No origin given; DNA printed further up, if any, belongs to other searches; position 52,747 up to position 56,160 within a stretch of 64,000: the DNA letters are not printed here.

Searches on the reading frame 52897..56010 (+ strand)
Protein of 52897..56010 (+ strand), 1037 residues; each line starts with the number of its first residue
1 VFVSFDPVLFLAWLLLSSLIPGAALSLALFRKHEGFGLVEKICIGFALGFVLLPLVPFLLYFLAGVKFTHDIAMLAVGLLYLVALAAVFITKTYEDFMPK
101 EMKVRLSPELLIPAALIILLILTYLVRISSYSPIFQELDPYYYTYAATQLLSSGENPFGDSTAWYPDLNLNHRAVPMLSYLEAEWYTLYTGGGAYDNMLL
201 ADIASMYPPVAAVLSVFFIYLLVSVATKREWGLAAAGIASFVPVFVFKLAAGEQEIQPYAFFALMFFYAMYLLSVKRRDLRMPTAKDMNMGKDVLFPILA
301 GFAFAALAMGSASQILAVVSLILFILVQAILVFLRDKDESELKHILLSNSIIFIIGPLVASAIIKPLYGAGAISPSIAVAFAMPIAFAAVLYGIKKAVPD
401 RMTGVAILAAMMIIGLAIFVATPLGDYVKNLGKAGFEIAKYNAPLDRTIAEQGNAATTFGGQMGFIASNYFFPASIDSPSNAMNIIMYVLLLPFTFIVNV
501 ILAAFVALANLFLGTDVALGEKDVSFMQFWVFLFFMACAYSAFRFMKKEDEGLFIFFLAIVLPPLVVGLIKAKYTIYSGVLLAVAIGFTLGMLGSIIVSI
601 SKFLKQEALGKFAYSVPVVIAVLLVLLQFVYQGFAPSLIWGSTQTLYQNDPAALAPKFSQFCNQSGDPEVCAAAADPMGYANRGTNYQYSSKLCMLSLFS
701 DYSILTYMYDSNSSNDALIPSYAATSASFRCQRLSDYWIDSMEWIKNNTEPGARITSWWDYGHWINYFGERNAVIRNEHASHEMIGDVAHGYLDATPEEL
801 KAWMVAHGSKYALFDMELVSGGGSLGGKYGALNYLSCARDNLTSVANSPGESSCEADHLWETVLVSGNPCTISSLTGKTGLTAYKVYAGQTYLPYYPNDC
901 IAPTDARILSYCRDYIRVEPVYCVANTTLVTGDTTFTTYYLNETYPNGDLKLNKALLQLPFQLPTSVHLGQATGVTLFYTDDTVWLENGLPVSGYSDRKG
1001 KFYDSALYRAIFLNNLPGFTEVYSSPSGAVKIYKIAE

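Call 55: search_protein_families(library=pfam, proteins=[window:52897-56010:+], max_evalue=0.001)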
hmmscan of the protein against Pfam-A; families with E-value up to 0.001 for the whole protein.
window:52897-56010:+ (1037 aa): 2 families
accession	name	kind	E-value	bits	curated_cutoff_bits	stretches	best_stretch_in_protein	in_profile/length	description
PF02516.20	STT3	-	7.8e-09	36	24.5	1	128-394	22-269/405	Oligosaccharyl transferase STT3, N-terminal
PF22627.1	AglB_core-like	-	6.9e-06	26.8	27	1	754-818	46-110/111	AglB core domain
